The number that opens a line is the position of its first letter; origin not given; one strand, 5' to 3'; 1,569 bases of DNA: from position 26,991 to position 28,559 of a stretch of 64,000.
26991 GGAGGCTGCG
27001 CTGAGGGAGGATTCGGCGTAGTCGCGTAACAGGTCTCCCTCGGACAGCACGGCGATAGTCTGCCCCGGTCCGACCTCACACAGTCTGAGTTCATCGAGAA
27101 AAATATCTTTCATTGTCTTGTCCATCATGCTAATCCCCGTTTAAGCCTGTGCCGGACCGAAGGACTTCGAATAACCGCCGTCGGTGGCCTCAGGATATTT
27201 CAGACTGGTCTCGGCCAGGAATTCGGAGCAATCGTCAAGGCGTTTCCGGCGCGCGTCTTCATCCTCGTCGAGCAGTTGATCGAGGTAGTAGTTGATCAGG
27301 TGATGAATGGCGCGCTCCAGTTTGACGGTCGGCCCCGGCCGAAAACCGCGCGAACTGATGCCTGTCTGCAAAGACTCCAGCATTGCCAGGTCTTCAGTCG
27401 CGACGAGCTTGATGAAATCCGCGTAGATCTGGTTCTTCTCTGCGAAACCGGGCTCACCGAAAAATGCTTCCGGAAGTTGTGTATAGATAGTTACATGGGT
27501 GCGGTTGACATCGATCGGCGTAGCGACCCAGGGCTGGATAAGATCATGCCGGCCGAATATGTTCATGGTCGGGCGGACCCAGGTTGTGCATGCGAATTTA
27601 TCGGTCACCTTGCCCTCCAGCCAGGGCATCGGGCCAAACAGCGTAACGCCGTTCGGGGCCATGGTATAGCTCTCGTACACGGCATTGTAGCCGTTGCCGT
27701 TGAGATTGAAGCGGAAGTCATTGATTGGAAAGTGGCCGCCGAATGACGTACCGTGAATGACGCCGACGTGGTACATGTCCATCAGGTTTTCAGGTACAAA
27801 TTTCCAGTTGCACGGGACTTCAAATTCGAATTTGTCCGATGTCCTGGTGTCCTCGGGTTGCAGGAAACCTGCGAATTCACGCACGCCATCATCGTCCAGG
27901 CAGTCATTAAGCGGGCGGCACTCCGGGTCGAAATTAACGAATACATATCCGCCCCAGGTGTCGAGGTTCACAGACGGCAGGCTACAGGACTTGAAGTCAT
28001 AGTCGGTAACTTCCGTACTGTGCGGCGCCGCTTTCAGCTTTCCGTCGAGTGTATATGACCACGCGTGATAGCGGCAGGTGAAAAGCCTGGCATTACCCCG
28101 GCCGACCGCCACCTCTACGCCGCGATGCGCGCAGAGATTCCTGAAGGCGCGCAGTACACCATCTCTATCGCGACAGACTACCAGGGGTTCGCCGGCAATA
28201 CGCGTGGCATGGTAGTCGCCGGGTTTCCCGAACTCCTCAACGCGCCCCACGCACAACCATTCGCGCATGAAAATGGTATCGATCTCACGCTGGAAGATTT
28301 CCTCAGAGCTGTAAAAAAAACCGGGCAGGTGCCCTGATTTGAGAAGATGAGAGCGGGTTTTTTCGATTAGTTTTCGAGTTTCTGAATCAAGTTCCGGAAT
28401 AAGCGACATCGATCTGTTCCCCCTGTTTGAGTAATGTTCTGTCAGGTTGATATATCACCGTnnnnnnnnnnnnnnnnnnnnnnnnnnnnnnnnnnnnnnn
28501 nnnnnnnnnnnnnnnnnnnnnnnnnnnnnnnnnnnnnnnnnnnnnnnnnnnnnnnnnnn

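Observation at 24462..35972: Non-canonical pyridine-ring catabolic cluster: Mo hydroxylase + two orphan Rieske oxygenases + NicX/NicD/maleate-isomerase lower pathway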

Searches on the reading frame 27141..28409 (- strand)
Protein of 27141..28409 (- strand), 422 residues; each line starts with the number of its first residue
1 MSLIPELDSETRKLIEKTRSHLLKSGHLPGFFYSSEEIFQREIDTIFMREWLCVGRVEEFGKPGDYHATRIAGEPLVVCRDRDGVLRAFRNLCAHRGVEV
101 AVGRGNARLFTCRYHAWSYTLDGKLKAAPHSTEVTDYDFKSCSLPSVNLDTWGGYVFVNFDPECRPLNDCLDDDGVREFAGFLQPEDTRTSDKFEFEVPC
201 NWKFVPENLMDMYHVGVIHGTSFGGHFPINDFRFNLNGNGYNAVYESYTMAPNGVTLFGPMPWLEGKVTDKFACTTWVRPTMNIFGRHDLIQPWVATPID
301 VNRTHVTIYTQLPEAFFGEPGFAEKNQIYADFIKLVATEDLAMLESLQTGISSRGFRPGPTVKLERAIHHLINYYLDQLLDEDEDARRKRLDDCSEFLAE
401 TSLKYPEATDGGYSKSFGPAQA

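Call 3: search_protein_families(library=pfam, proteins=[window:27141-28409:-])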
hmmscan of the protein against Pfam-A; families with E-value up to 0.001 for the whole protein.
window:27141-28409:- (422 aa): 3 families
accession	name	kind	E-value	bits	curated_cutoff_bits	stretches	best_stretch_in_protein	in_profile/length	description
PF00848.25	Ring_hydroxyl_A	-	1.7e-21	77.5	24.9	1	191-379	7-206/208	Ring hydroxylating alpha subunit (catalytic domain)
PF00355.32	Rieske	-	2.1e-20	72.8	20.3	1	50-137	1-87/88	Rieske [2Fe-2S] domain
PF19112.6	VanA_C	-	7.7e-09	36.4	23.5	1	199-350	2-161/193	Vanillate O-demethylase oxygenase C-terminal domain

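Call 5: search_protein_families(library=ncbifam, proteins=[window:27141-28409:-], max_evalue=0.001)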
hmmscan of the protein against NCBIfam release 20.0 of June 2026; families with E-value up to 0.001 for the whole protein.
window:27141-28409:- (422 aa): 6 families
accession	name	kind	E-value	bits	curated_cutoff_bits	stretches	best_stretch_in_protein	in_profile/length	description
NF058607.1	GlBtMonoOxGbcA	equivalog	4.5e-37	127.5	670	1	23-219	28-222/420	glycine betaine monooxygenase oxygenase subunit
NF042946.1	3PPDioc_HcaE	equivalog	6.1e-30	104.6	830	1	24-220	12-215/450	3-phenylpropionate/cinnamic acid dioxygenase subunit alpha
NF041684.1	ant_diox_AndAc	equivalog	3.7e-27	95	750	1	28-220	23-223/418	anthranilate 1,2-dioxygenase large subunit AndAc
TIGR03228.1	anthran_1_2_A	equivalog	1.2e-25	90.2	671.9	1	33-219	21-213/438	anthranilate 1,2-dioxygenase large subunit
TIGR03229.1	benzo_1_2_benA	equivalog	1e-22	80.7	780.95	1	33-219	21-215/433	benzoate 1,2-dioxygenase large subunit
NF052579.1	BetMthstMoxSdmAMthl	equivalog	1.8e-07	30.4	600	1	58-130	24-96/351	4beta-methylsterol monooxygenase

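Call 11: search_solved_structures(query=window:27141-28409:-, max_evalue=1e-10)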
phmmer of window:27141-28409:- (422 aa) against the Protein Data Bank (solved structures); distinct sequences matched with E-value up to 1e-10: 30.
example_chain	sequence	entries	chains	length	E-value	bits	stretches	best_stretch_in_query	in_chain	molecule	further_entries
6y9c_A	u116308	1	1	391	3.1e-45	157.8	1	28-361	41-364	Carnitine monooxygenase oxygenase subunit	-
6y8j_A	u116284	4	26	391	4.7e-45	157.2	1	28-361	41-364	Carnitine monooxygenase oxygenase subunit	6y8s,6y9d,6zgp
9jp5_A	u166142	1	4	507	3.9e-34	121.2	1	23-220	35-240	Phthalate 3,4-dioxygenase alpha subunit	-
3gzx_A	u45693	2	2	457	2.2e-33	118.8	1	25-296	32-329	Biphenyl dioxygenase subunit alpha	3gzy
3en1_A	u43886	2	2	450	4.7e-32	114.4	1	26-218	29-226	Benzene 1,2-dioxygenase subunit alpha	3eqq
1uli_A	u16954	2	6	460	2.1e-29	105.7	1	24-218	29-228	biphenyl dioxygenase large subunit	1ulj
1wql_A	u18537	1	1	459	4.9e-29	104.4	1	26-219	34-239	iron-sulfur protein large subunit of cumene dioxygenase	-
4hjl_A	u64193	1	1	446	1.5e-28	102.9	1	31-224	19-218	Naphthalene 1,2-dioxygenase subunit alpha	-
1eg9_A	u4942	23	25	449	1.5e-28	102.8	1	31-224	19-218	PROTEIN (NAPHTHALENE 1,2-DIOXYGENASE ALPHA SUBUNIT) | NAPHTHALENE 1,2-DIOXYGENASE | NAPHTHALENE 1,2-DIOXYGENASE ALPHA SUBUNIT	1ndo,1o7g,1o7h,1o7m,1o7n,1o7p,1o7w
2hmj_A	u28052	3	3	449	1.5e-28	102.8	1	31-224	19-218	Naphthalene 1,2-dioxygenase alpha subunit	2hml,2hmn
5xbp_A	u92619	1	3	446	1.9e-28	102.5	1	32-221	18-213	3NT oxygenase alpha subunit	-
5aeu_A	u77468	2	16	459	5.7e-28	100.9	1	26-219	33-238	BIPHENYL DIOXYGENASE SUBUNIT ALPHA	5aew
2yfi_A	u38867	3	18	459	5.8e-28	100.9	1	26-219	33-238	BIPHENYL DIOXYGENASE SUBUNIT ALPHA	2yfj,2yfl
2xsh_A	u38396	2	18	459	5.8e-28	100.9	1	26-219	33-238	BIPHENYL DIOXYGENASE SUBUNIT ALPHA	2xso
2xr8_A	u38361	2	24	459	5.9e-28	100.9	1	26-219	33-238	BIPHENYL DIOXYGENASE SUBUNIT ALPHA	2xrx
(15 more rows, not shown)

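Call 34: find_homologous_proteins(query=window:27141-28409:-, max_evalue=1e-20)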
Query window:27141-28409:- (422 aa): 569 proteins with E <= 1e-20 among 3877 candidates; the best 120 are listed.
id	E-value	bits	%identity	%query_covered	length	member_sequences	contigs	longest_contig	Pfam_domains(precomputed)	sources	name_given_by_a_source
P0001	8.5e-287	969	96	100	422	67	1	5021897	PF00355.33,PF00848.26,PF19112.7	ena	-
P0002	1.2e-254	863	84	100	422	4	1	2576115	PF00355.33,PF00848.26,PF19112.7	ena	-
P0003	3.9e-240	815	80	100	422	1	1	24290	PF00355.33,PF00848.26,PF19112.7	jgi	-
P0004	1.8e-239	813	80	100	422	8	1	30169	PF00355.33,PF00848.26,PF19112.7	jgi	jgi:phenylpropionate dioxygenase-like ring-hydroxylating dioxygenase large terminal subunit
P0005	7.5e-238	808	78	100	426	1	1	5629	PF00355.33,PF00848.26,PF19112.7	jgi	jgi:Rieske 2Fe-2S family protein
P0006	8.6e-235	797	80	97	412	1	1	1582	PF00355.33,PF00848.26,PF19112.7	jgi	jgi:Rieske 2Fe-2S family protein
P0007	1.7e-234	797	78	100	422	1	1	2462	PF00355.33,PF00848.26,PF19112.7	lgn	-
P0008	4.4e-234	795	78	99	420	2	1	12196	PF00355.33,PF00848.26,PF19112.7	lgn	-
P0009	4.5e-234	795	78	100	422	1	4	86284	PF00355.33,PF00848.26,PF19112.7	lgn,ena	-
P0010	8.5e-234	794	77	100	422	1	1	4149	PF00355.33,PF00848.26,PF19112.7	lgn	-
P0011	4.4e-233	792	77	99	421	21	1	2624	PF00355.33,PF00848.26,PF19112.7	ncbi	-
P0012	2.4e-232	789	77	100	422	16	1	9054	PF00355.33,PF00848.26,PF19112.7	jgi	jgi:Rieske 2Fe-2S family protein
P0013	5.5e-232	788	77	100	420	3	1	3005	PF00355.33,PF00848.26,PF19112.7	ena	-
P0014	1.3e-231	787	77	100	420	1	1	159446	PF00355.33,PF00848.26,PF19112.7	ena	-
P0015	1.8e-231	787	77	100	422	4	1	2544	PF00355.33,PF00848.26,PF19112.7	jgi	-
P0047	5.6e-202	689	68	98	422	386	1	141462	PF00355.33,PF00848.26,PF19112.7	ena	-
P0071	2.6e-182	624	63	98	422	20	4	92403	PF00355.33,PF00848.26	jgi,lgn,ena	jgi:choline monooxygenase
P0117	3.8e-142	492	56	88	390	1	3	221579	PF00355.33,PF00848.26,PF19112.7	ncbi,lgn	ncbi:MAG: aromatic ring-hydroxylating dioxygenase subunit alpha [Candidatus Binatia bacterium]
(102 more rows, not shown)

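Call 35: find_encoding_contigs(protein=P0047, flank=10000, max_places=2)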
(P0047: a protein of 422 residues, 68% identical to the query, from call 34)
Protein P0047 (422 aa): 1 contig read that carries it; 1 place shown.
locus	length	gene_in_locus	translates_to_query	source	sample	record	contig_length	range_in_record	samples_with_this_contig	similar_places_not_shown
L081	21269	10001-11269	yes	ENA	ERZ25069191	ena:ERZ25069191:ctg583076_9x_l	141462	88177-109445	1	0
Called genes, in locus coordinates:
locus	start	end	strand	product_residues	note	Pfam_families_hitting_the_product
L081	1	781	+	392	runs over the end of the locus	PF00005:ABC_tran, PF02463:SMC_N (weak), PF13304:AAA_21 (faint), PF17912:OB_MalK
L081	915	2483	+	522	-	PF13416:SBP_bac_8 (weak)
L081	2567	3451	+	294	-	PF00528:BPD_transp_1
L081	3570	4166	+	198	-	-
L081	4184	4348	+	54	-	-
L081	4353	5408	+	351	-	PF02463:SMC_N (faint), PF20703:nSTAND1 (faint), PF00005:ABC_tran, PF13191:AAA_16 (faint), PF13304:AAA_21 (faint), PF17850:CysA_C_terminal (weak), PF17912:OB_MalK, PF08402:TOBE_2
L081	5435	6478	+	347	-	PF08240:ADH_N, PF00107:ADH_zinc_N, PF13602:ADH_zinc_N_2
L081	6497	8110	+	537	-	PF02776:TPP_enzyme_N, PF00205:TPP_enzyme_M, PF02775:TPP_enzyme_C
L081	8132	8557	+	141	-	PF13474:SnoaL_3, PF14534:DUF4440, PF12680:SnoaL_2 (weak)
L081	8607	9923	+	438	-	PF09861:Lar_N (weak)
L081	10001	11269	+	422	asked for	PF00355:Rieske, PF00848:Ring_hydroxyl_A, PF19112:VanA_C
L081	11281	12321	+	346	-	PF26233:NicX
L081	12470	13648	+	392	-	PF00532:Peripla_BP_1 (weak), PF13407:Peripla_BP_4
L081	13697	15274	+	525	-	PF00005:ABC_tran, PF13304:AAA_21 (faint), PF00005:ABC_tran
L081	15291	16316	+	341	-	PF02653:BPD_transp_2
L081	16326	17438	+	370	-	PF04909:Amidohydro_2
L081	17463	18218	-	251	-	PF22148:Fervidolysin_NPro-like (weak)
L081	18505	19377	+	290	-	PF00892:EamA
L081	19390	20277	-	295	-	PF00561:Abhydrolase_1, PF03096:Ndr (weak), PF12146:Hydrolase_4, PF12697:Abhydrolase_6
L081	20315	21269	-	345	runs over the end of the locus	PF00296:Bac_luciferase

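Call 36: find_encoding_contigs(protein=P0071, flank=10000, max_places=2)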
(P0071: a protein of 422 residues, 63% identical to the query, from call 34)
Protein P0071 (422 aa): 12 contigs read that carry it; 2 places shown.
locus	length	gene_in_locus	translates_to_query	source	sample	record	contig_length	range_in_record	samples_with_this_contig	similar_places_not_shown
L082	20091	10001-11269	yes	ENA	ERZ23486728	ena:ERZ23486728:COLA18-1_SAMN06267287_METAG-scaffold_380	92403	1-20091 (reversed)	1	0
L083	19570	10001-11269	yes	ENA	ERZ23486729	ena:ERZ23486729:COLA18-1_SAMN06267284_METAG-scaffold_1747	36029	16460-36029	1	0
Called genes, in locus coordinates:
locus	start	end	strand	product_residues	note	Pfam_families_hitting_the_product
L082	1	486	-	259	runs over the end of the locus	PF05721:PhyH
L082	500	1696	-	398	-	PF01042:Ribonuc_L-PSP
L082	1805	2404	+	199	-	PF00857:Isochorismatase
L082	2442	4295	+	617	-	PF08443:RimK (weak), PF07478:Dala_Dala_lig_C (weak), PF08245:Mur_ligase_M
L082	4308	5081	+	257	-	PF02875:Mur_ligase_C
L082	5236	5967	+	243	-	-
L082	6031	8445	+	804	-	PF01315:Ald_Xan_dh_C, PF02738:MoCoBD_1, PF20256:MoCoBD_2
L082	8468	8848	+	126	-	-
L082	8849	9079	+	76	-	-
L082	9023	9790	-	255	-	PF00106:adh_short, PF08659:KR, PF13561:adh_short_C2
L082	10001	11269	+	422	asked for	PF00355:Rieske, PF00848:Ring_hydroxyl_A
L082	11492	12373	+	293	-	PF01590:GAF, PF13185:GAF_2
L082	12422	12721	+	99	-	PF13487:HD_5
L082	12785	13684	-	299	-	PF01571:GCV_T, PF25455:Beta-barrel_CAF17_C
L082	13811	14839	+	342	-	PF00534:Glycos_transf_1 (weak), PF13692:Glyco_trans_1_4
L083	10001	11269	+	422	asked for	PF00355:Rieske, PF00848:Ring_hydroxyl_A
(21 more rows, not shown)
